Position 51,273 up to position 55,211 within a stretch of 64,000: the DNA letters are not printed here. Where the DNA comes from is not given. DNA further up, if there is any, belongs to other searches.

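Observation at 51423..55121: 1212-aa membrane-anchored coiled-coil protein with C-terminal HTH directly upstream of grpE-dnaK-dnaJ, with no hrcA and no CIRCE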

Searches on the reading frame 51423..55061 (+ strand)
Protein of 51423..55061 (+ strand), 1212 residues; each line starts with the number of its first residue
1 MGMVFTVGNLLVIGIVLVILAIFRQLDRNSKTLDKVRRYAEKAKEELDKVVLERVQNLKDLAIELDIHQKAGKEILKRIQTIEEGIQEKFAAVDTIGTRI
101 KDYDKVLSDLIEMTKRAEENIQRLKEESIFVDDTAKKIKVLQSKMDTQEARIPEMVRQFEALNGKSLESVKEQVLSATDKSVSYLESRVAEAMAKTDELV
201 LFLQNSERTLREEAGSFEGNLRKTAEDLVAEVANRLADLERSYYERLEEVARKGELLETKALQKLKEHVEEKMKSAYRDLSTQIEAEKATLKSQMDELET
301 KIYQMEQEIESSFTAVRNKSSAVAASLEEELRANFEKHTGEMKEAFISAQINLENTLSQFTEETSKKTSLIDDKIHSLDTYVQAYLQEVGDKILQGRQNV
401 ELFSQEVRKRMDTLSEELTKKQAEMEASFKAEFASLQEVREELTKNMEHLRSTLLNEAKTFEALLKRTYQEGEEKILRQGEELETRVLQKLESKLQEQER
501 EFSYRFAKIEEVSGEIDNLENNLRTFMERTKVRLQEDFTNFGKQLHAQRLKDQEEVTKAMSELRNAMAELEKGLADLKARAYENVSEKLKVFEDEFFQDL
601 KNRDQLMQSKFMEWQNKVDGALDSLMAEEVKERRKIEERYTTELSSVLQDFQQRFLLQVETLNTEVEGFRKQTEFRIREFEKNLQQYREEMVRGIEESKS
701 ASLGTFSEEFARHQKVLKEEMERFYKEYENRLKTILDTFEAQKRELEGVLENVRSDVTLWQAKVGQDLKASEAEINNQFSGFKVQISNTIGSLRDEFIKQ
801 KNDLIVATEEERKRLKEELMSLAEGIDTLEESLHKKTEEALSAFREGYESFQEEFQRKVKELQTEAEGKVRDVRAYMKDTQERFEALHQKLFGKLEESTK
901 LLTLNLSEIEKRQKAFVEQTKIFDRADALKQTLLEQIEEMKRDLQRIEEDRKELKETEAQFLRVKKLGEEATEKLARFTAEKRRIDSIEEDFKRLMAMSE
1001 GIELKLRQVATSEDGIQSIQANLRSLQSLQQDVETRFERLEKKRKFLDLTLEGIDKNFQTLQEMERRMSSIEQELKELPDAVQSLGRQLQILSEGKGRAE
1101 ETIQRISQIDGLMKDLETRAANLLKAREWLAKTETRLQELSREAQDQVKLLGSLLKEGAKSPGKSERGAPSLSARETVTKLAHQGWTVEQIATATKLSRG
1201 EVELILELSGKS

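Call 3: search_protein_families(library=pfam, proteins=[window:51423-55061:+], max_evalue=1)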
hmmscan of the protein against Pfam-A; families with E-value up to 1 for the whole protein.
window:51423-55061:+ (1212 aa): 15 families
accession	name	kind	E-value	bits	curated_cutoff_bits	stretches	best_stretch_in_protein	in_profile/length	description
PF01442.23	Apolipoprotein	-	5.9e-10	39.6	90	6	786-974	2-177/190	Apolipoprotein A1/A4/E domain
PF04513.17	Baculo_PEP_C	-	7.3e-07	29.8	38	2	382-466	32-120/140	Baculovirus polyhedron envelope protein, PEP, C terminus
PF10975.14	DUF2802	-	0.00026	21.5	33.5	1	1176-1209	34-67/68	Protein of unknown function (DUF2802)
PF10046.14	BLOC1_2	-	0.0017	19.1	33.4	1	1040-1123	4-84/96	Biogenesis of lysosome-related organelles complex-1 subunit 2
PF18595.6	Nuf2_DHR10-like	-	0.0021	18.5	28.4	1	1002-1089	14-101/117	Nuf2, DHR10-like domain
PF04108.17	ATG17_like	-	0.0027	17.7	43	3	411-727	47-290/355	Autophagy protein ATG17-like domain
PF04799.18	Fzo_mitofusin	-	0.0035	17.3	27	1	265-329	91-154/161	fzo-like conserved region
PF06825.17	HSBP1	-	0.028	14.7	28.6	1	487-529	10-49/51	Heat shock factor binding protein 1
PF17072.10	Spike_torovirin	-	0.038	12.4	35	1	272-332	902-962/1272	Torovirinae spike glycoprotein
PF24164.1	TMP_N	-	0.039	14.9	27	2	64-126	10-72/82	Tape measure protein N-terminal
PF20663.3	COG4_N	-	0.045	14.2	27.3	1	1053-1129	3-78/107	Conserved oligomeric Golgi complex subunit 4, N-terminal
PF12057.13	BAG6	-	0.065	13.5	25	1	511-583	3-74/115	BCL2-associated athanogene 6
PF09012.17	FeoC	-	0.27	11.8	21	0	262-301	2-41/69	FeoC like transcriptional regulator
PF23055.1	DUF7041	-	0.31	11.9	28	0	853-900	30-77/85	Domain of unknown function (DUF7041)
PF04662.18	Luteo_PO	-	0.63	10.1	29.3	0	633-691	107-158/208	Luteovirus P0 protein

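Call 4: search_protein_families(library=ncbifam, proteins=[window:51423-55061:+], max_evalue=1)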
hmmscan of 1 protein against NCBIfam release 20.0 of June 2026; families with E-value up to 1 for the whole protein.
window:51423-55061:+ (1212 aa): 12 families
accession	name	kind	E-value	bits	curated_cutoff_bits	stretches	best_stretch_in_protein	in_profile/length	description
NF047515.1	SpiroCoCo_C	equivalog_domain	3.3e-98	328.7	125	1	894-1206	1-313/313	SpiroCoCo family coiled-coil protein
NF047516.1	LA_3659_fam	equivalog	3.4e-61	206.7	36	4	10-266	1-221/221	LA_3659 family protein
NF047514.1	SpiroCoCo_N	equivalog_domain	3.4e-61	206.7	75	4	10-266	1-221/221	SpiroCoCo family coiled-coil protein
TIGR02168.1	SMC_prok_B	equivalog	3.3e-10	38.4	567.35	3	848-1140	234-530/1181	chromosome segregation protein SMC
NF003034.1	PRK03918.1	equivalog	8.9e-10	37.2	700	3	925-1149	166-390/878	DNA double-strand break repair ATPase Rad50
TIGR02169.1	SMC_prok_A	equivalog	7.3e-09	33.9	729.4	6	224-590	672-1033/1165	chromosome segregation protein SMC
NF041034.1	Rad50_Sulf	equivalog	8.4e-06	23.9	1000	1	860-1141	439-710/872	DNA double-strand break repair ATPase Rad50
NF045487.1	ASRP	equivalog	0.00044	19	300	4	1017-1146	313-433/593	archaea-specific SMC-related protein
NF038350.1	taxis_HmpF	equivalog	0.00083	17.8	200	2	915-1090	104-277/553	pilus motility taxis protein HmpF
NF045780.1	TrlF_fam_ATP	equivalog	0.039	12.6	350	2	890-1149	419-682/944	TrlF family AAA-like ATPase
NF002572.0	PRK02224.1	equivalog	0.081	11.2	1087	1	790-1147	208-556/888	DNA double-strand break repair ATPase Rad50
NF038259.1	ectoine_DoeA_2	exception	0.12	11.1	575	1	853-951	12-118/386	ectoine hydrolase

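Call 11: find_related_loci(query=window:51423-55061:+, collection=genome_contigs, flank=8000)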
Query window:51423-55061:+ (1212 aa) in genome_contigs; peptide patterns used: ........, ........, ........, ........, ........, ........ (x = any residue, [..] = any of these).
99 stretches matched a pattern; 16 encode a relative of the query (tblastn E <= 1e-3); 16 distinct loci.
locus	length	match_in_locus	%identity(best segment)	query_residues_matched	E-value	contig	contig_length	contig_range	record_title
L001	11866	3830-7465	92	1-1212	0e+0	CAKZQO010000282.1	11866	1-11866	MAG TPA_asm: uncultured Spirochaeta sp. isolate SRR5214706_bin.118_CONCOCT_v1.1_MAG genome assembly, contig: ERZ1744544.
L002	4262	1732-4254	84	1-841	0e+0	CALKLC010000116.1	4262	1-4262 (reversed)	MAG: uncultured Spirochaetales bacterium isolate R1_Bin_Bin_54_1 genome assembly, contig: c_000002978669, whole genome s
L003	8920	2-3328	64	71-1212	0e+0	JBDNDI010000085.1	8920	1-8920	MAG: Spirochaetales bacterium isolate RM_bin7_OCT21 C85, whole genome shotgun sequence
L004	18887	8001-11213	34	3-1211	0e+0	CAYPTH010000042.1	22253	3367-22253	MAG TPA_asm: uncultured Spirochaetaceae bacterium isolate binchicken_co8_361 genome assembly, contig: NODE_3622_length_2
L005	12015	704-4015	35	3-1211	0e+0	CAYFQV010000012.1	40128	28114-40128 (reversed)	MAG TPA_asm: uncultured Spirochaetaceae bacterium isolate ERP107533_co1_106 genome assembly, contig: NODE_367_length_401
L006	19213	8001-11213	40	3-1211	6e-167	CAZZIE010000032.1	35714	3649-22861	MAG TPA_asm: uncultured Spirochaetaceae bacterium isolate SRP332253_co1_106 genome assembly, contig: NODE_1560_length_35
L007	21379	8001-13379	30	4-1211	4e-158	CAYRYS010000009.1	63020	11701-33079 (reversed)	MAG TPA_asm: uncultured Spirochaetales bacterium isolate SRP252850_co1_379 genome assembly, contig: NODE_552_length_6302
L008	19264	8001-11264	39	3-1211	1e-168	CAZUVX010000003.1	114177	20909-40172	MAG TPA_asm: uncultured Spirochaetaceae bacterium isolate SRP252850_co1_392 genome assembly, contig: NODE_114_length_114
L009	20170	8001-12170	37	2-1211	4e-146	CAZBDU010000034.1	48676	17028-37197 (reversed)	MAG TPA_asm: uncultured Spirochaetaceae bacterium isolate binchicken_co178_265 genome assembly, contig: NODE_1206_length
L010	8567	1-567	95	1024-1212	1e-105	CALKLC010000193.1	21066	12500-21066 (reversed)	MAG: uncultured Spirochaetales bacterium isolate R1_Bin_Bin_54_1 genome assembly, contig: c_000001400408, whole genome s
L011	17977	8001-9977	32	475-1210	4e-98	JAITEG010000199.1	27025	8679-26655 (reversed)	MAG: Spirochaetaceae bacterium isolate Nm470_bin44 k119_137580, whole genome shotgun sequence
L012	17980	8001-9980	32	473-1209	3e-97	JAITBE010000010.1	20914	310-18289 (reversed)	MAG: Spirochaetaceae bacterium isolate Ncb351_bin73 k119_111522, whole genome shotgun sequence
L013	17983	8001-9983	31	473-1210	1e-87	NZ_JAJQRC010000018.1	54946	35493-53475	Treponema sp. TIM-1 NODE_21_length_54946_cov_29.614547, whole genome shotgun sequence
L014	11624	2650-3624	40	886-1209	5e-67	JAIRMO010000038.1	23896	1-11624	MAG: Spirochaetaceae bacterium isolate Cd354_bin11 k119_255081, whole genome shotgun sequence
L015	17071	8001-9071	33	838-1211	2e-56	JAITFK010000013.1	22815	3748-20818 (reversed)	MAG: Treponema sp. isolate Nx346_bin17 k119_1533766, whole genome shotgun sequence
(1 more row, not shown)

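Call 13: find_homologous_proteins(query=window:51423-55061:+, max_evalue=0.00001)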
Query window:51423-55061:+ (1212 aa): 45 proteins with E <= 0.00001 among 8000 candidates.
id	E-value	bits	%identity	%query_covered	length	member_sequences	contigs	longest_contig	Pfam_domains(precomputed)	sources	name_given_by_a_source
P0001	0.0e+0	2269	92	100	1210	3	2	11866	PF04513.18,PF01442.24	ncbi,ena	-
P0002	0.0e+0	2162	87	100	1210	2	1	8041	PF01442.24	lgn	-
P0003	0.0e+0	2026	81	100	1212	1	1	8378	PF04513.18,PF01442.24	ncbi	ncbi:MAG: hypothetical protein Kow009_03910 [Spirochaetales bacterium]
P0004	0.0e+0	2002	79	100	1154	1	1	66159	PF06933.18,PF01442.24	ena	-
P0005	0.0e+0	2001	79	100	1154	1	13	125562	PF06933.18,PF01442.24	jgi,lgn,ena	-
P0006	0.0e+0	2000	79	100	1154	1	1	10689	PF06933.18,PF01442.24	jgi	-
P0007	0.0e+0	1998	79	100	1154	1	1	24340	PF01442.24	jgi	jgi:F0F1-type ATP synthase membrane subunit b/b'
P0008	0.0e+0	1995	79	100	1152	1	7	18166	PF06933.18,PF01442.24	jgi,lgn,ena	-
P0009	0.0e+0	1994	79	100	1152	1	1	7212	PF06933.18,PF01442.24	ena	-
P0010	0.0e+0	1994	79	100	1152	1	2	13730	PF06933.18,PF01442.24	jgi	-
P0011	0.0e+0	1993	79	100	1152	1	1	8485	PF06933.18,PF01442.24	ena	-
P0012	0.0e+0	1992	79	100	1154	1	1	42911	PF06933.18,PF01442.24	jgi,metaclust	metaclust:\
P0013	0.0e+0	1991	79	100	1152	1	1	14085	PF06933.18,PF01442.24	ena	-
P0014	0.0e+0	1991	79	100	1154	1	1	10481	PF01442.24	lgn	-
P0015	0.0e+0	1989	79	100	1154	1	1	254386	PF01442.24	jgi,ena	jgi:chromosome segregation ATPase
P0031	9.2e-197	675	41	60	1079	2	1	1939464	PF04513.18,PF07464.17,PF01442.24,PF06103.17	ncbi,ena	-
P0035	2.5e-182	627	36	64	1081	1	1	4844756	PF04513.18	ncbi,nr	ncbi:MAG: hypothetical protein JSV89_00055 [Spirochaetaceae bacterium]|nr:MAG: hypothetical protein 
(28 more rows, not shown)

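Call 31: find_encoding_contigs(protein=P0035, flank=8000, max_places=1)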
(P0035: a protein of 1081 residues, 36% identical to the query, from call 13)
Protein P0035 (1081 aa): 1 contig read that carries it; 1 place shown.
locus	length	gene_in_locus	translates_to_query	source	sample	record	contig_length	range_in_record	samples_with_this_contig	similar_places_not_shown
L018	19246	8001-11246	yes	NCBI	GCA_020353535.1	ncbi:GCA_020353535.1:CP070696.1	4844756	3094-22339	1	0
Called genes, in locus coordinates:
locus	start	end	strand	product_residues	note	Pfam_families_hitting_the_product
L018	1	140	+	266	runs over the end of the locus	PF00149:Metallophos, PF13277:YmdB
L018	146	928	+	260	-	PF01728:FtsJ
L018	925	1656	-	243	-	PF10646:Germane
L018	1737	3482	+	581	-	PF05524:PEP-utilisers_N, PF00391:PEP-utilizers, PF02896:PEP-utilizers_C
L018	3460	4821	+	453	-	PF00009:GTP_EFTU (weak), PF01926:MMR_HSR1, PF02421:FeoB_N, PF04548:AIG1 (weak), PF01926:MMR_HSR1, PF02421:FeoB_N, PF00009:GTP_EFTU, PF14714:KH_dom-like, +9 more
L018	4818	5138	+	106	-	PF00376:MerR, PF13411:MerR_1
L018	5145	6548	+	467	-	PF01704:UDPGP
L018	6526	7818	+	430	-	-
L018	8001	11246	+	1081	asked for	PF04513:Baculo_PEP_C (faint)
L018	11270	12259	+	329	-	PF01699:Na_Ca_ex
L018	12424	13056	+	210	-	PF01025:GrpE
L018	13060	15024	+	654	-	PF00012:HSP70, PF06723:MreB_Mbl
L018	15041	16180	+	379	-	PF00226:DnaJ, PF01556:DnaJ_C, PF00684:DnaJ_CXXCXGXG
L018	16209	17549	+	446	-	PF00512:HisKA (weak), PF02518:HATPase_c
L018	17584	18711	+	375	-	PF00871:Acetate_kinase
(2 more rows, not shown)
